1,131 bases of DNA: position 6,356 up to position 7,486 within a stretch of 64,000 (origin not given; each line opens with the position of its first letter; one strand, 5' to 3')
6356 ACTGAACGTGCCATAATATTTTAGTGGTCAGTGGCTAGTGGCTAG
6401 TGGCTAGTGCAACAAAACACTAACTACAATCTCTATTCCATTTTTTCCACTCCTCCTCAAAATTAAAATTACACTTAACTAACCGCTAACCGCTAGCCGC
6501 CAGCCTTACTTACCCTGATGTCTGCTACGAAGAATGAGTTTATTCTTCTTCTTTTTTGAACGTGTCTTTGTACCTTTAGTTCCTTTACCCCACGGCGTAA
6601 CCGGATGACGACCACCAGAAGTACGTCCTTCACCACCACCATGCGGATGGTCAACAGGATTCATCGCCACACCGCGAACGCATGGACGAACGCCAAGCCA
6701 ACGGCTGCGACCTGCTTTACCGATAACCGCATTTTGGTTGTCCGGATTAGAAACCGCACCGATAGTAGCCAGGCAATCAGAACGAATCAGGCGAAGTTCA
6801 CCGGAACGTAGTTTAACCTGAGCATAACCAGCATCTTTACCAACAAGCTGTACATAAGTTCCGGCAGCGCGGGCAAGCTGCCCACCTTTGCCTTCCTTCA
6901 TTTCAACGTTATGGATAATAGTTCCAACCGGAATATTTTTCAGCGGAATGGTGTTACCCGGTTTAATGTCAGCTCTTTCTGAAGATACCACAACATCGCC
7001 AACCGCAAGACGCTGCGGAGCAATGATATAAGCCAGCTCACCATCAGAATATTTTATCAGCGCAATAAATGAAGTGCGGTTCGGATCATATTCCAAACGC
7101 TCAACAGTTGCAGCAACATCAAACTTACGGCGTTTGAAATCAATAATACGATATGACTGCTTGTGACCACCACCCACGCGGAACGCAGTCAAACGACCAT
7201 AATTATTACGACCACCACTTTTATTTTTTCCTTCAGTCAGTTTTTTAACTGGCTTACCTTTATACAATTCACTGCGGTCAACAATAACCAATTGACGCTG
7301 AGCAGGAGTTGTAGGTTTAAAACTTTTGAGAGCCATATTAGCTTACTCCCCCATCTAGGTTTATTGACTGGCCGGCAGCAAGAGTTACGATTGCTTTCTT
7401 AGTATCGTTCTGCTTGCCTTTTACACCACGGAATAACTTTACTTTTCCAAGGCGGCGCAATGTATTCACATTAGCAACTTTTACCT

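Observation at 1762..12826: Elements with short-period (7-9 nt) tandem-repeat arms fill intercistronic spacers of the ribosomal superoperon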

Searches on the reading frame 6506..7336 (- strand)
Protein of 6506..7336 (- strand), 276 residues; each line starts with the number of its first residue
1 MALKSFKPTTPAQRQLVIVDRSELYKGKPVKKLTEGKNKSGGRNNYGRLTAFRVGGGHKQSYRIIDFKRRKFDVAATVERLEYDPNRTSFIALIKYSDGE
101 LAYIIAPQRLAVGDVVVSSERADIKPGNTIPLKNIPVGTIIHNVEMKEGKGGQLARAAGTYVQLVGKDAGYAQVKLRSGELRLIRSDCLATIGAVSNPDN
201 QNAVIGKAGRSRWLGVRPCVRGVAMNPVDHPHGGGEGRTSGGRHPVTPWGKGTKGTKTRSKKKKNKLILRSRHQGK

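Call 8: find_related_loci(query=window:6506-7336:-, collection=genome_contigs, flank=10000)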
Query window:6506-7336:- (276 aa) in genome_contigs; peptide patterns used: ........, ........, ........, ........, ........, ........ (x = any residue, [..] = any of these).
600 stretches matched a pattern (row limit reached: there are more); 517 encode a relative of the query (tblastn E <= 1e-3); the best 80 are kept; 80 distinct loci.
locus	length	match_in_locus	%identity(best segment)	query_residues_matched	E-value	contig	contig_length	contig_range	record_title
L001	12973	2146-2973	97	1-276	1e-180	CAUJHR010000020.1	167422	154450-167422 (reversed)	MAG: Pseudomonadota bacterium isolate KLAP47 genome assembly, contig: KLAP47_435077, whole genome shotgun sequence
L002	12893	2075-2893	80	1-273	1e-143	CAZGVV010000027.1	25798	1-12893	MAG TPA_asm: uncultured Rickettsiales bacterium isolate SRP170004_co1_620 genome assembly, contig: NODE_2835_length_2579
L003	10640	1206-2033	77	1-276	1e-139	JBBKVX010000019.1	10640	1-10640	MAG: Rickettsiales bacterium isolate metabat_bins.345 k119_3596168, whole genome shotgun sequence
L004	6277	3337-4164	76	1-276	1e-139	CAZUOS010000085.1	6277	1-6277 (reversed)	MAG TPA_asm: uncultured Azospirillum sp. isolate SRP135725_co3_511 genome assembly, contig: NODE_17352_length_6277_cov_7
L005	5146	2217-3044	75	1-276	6e-139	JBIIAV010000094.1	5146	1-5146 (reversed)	MAG: Rickettsiales bacterium isolate ME2000-06-06pf_3300042549_group1_bin80 Rohwer_bin1995_scaffold_16450_c1, whole geno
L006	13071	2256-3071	76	1-272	2e-137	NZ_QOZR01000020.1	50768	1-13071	Virgifigura deserti strain SYSU D60014 s1173_Contig20, whole genome shotgun sequence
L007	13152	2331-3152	76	1-274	6e-137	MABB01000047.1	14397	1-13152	Rhodospirillales bacterium 47_12_T64 BD02T64_scaffold_3168, whole genome shotgun sequence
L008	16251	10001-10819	77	1-273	2e-136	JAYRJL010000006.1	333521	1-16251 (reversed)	MAG: Alphaproteobacteria bacterium isolate SZ_szas3bin.18 NODE_34_length_333521_cov_3.83125, whole genome shotgun sequen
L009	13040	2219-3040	75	1-274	2e-136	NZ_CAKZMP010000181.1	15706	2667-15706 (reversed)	MAG: uncultured Kiloniella sp. isolate ERR2094167_bin.33_CONCOCT_v1.1_MAG ERZ650161.2569, whole genome shotgun sequence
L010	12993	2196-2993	76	1-269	2e-136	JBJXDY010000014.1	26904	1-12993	MAG: Dongiaceae bacterium isolate P.bin.51 k127_1352880, whole genome shotgun sequence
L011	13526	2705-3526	75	1-274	2e-136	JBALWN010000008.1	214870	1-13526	MAG: Halopseudomonas aestusnigri isolate 7NakV-02 NODE_8_length_214870_cov_27.429967, whole genome shotgun sequence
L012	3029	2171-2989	76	1-273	3e-142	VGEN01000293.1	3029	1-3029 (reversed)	MAG: Alphaproteobacteria bacterium isolate K_Offshore_80m_m2_107 K_Offshore_80m_m2_107_Ga0194132_10053198, whole genome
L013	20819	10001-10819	77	1-273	3e-136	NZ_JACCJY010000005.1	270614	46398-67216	Azospirillum tabaci strain W712 Scaffold5_1, whole genome shotgun sequence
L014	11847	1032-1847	77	1-272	6e-136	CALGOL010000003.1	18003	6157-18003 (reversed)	MAG TPA_asm: uncultured Azospirillum sp. isolate SRR1506951_bin.8_CONCOCT_v1.1_MAG genome assembly, contig: ERZ761605.10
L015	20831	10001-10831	77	1-276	1e-135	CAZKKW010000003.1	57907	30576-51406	MAG TPA_asm: uncultured Hyphomicrobiales bacterium isolate SRP114822_co1_10 genome assembly, contig: NODE_55_length_5790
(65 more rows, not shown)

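Call 30: find_encoding_contigs(protein=window:6506-7336:-, flank=10000, max_places=10)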
Protein window:6506-7336:- (276 aa): 21 contigs read that carry it; 10 places shown.
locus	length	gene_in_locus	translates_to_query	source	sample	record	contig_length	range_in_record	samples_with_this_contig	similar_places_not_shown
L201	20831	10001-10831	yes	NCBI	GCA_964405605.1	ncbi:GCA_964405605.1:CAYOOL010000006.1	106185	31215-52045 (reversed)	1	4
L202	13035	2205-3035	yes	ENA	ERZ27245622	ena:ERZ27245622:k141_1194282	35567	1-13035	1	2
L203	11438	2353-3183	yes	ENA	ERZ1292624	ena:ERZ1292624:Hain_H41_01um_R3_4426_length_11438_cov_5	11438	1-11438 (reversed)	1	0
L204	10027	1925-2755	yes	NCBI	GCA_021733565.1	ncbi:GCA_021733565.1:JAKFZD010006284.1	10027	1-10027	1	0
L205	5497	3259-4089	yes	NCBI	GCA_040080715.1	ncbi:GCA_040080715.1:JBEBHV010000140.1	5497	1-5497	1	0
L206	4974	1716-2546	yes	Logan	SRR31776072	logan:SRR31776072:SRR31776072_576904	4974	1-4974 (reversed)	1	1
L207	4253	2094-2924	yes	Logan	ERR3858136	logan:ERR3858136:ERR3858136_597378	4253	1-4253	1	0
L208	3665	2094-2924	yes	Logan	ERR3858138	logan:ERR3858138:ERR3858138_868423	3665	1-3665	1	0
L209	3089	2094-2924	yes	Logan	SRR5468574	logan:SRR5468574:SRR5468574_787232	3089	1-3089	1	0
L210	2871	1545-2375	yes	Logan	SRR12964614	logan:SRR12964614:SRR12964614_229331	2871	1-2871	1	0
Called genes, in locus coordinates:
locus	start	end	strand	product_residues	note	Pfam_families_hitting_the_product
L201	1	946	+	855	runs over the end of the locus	PF02861:Clp_N, PF13191:AAA_16 (weak), PF00004:AAA, PF17871:AAA_lid_9, PF00004:AAA, PF07724:AAA_2, PF07728:AAA_5, PF10431:ClpB_D2-small, +6 more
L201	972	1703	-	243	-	PF07963:N_methyl (weak)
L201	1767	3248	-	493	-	PF19425:Csd3_N2, PF01551:Peptidase_M23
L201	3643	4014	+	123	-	PF00164:Ribosom_S12_S23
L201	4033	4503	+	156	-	PF00177:Ribosomal_S7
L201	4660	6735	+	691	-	PF00009:GTP_EFTU, PF03144:GTP_EFTU_D2, PF22042:EF-G_D2, PF14492:EFG_III, PF16658:RF3_C (faint), PF03764:EFG_IV, PF00679:EFG_C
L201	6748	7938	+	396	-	PF00009:GTP_EFTU, PF03144:GTP_EFTU_D2, PF03143:GTP_EFTU_D3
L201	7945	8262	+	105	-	PF00338:Ribosomal_S10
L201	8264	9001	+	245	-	PF00297:Ribosomal_L3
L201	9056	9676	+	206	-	PF00573:Ribosomal_L4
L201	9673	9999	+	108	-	PF00276:Ribosomal_L23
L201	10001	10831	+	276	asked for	PF00181:Ribosomal_L2_N, PF03947:Ribosomal_L2_C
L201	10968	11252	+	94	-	PF00203:Ribosomal_S19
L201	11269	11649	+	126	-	PF00237:Ribosomal_L22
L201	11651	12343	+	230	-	PF07650:KH_2, PF00189:Ribosomal_S3_C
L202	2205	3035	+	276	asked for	PF00181:Ribosomal_L2_N, PF03947:Ribosomal_L2_C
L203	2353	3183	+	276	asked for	PF00181:Ribosomal_L2_N, PF03947:Ribosomal_L2_C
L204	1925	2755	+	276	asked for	PF00181:Ribosomal_L2_N, PF03947:Ribosomal_L2_C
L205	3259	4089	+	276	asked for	PF00181:Ribosomal_L2_N, PF03947:Ribosomal_L2_C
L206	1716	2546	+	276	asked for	PF00181:Ribosomal_L2_N, PF03947:Ribosomal_L2_C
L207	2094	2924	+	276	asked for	PF00181:Ribosomal_L2_N, PF03947:Ribosomal_L2_C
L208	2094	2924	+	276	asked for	PF00181:Ribosomal_L2_N, PF03947:Ribosomal_L2_C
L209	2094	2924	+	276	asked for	PF00181:Ribosomal_L2_N, PF03947:Ribosomal_L2_C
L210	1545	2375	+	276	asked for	PF00181:Ribosomal_L2_N, PF03947:Ribosomal_L2_C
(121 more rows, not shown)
